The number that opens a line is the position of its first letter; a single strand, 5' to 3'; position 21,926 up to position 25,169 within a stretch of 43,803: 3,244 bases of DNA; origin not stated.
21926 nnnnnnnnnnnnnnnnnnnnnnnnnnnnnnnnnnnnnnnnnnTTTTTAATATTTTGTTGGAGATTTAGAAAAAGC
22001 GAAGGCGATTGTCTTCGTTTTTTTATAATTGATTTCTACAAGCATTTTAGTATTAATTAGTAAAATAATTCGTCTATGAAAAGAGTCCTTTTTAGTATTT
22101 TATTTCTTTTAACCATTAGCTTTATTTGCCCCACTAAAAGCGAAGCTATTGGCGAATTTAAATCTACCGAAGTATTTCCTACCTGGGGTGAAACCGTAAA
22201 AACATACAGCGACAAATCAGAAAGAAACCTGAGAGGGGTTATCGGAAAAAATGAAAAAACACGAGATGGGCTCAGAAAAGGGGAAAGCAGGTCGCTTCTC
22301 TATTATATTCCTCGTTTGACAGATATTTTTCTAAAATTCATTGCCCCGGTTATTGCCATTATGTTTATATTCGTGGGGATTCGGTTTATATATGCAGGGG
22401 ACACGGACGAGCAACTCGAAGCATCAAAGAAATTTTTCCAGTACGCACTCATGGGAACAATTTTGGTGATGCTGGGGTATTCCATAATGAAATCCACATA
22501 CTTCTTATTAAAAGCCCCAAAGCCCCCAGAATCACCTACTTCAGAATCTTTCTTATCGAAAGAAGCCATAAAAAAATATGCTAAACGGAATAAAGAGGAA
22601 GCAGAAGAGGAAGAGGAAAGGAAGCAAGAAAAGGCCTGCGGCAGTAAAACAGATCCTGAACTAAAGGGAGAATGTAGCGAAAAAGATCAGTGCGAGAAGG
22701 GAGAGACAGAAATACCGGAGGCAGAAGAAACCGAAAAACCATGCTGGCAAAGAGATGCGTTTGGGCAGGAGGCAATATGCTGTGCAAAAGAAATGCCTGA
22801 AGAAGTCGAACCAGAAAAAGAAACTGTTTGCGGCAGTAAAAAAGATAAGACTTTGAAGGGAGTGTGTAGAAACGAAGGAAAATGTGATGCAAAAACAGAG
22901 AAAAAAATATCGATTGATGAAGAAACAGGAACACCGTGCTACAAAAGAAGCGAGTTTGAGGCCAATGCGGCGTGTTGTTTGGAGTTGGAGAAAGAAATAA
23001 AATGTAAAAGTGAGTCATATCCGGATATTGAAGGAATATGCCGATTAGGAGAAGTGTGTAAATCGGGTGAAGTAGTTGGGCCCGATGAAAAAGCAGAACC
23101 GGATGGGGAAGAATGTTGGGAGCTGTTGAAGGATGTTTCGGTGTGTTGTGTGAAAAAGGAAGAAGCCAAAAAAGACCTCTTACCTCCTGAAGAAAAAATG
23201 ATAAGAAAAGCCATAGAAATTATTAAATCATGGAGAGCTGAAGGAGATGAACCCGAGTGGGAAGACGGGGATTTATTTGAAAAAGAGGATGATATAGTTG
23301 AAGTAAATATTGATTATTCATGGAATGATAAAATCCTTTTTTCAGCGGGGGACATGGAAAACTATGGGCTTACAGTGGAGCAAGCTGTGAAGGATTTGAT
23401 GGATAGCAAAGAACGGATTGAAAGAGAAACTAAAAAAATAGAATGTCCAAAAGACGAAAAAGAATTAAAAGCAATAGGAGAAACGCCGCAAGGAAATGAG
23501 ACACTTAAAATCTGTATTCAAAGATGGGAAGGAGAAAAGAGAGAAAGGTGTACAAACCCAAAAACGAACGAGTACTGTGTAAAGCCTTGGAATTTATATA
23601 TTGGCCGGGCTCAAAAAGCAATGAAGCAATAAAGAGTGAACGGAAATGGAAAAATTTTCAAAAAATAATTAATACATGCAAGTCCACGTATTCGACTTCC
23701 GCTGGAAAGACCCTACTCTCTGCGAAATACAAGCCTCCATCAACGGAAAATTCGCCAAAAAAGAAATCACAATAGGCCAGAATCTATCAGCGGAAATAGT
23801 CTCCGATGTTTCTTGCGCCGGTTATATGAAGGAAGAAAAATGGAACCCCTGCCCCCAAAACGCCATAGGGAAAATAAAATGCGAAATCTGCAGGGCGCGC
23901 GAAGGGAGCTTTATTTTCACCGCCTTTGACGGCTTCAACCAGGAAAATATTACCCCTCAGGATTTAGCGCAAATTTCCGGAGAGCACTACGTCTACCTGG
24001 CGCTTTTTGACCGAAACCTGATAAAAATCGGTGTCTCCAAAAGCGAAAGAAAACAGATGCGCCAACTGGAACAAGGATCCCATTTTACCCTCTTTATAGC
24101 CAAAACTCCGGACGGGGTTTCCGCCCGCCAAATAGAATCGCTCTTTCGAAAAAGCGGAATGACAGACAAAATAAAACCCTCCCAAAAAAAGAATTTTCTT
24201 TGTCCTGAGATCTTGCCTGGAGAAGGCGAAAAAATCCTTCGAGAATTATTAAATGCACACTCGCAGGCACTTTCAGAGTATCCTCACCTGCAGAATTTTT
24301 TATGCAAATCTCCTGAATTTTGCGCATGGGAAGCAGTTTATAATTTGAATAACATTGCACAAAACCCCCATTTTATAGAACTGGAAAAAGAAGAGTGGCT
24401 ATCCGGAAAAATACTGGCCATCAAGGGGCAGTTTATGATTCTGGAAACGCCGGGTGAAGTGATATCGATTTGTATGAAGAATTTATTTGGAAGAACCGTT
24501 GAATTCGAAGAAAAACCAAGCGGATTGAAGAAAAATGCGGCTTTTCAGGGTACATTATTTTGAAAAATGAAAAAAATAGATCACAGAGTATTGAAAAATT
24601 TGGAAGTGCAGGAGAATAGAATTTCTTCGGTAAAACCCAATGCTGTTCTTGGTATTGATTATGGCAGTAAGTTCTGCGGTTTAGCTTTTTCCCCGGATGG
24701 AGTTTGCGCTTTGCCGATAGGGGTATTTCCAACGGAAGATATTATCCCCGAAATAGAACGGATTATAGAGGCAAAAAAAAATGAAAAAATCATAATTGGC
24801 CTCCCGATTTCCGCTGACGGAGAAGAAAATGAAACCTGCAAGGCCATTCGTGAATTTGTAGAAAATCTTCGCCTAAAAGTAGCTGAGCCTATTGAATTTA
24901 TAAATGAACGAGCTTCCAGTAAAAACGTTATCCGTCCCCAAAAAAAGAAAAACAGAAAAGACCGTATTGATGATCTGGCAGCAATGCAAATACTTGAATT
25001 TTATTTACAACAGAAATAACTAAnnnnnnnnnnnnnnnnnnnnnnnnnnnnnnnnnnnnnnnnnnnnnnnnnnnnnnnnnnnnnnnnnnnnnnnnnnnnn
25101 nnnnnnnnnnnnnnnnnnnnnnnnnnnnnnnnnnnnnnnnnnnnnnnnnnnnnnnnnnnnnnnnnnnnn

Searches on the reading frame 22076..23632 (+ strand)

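Call 59: search_protein_families(library=pfam, proteins=[window:22076-23632:+], max_evalue=0.01)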
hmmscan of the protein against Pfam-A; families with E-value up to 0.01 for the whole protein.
window:22076-23632:+ (518 aa): 1 family
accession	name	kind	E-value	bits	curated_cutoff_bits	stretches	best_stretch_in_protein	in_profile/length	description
PF18895.5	T4SS_pilin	-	0.0021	18.5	26.6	1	87-133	18-63/71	Type IV secretion system pilin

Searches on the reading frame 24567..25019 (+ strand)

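Call 59: search_protein_families(library=pfam, proteins=[window:24567-25019:+], max_evalue=0.01)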
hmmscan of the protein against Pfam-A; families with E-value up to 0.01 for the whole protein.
window:24567-25019:+ (150 aa): 1 family
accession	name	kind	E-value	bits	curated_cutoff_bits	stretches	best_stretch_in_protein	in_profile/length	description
PF03652.20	RuvX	-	9.5e-26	91.2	29.2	1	26-149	2-134/134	Holliday junction resolvase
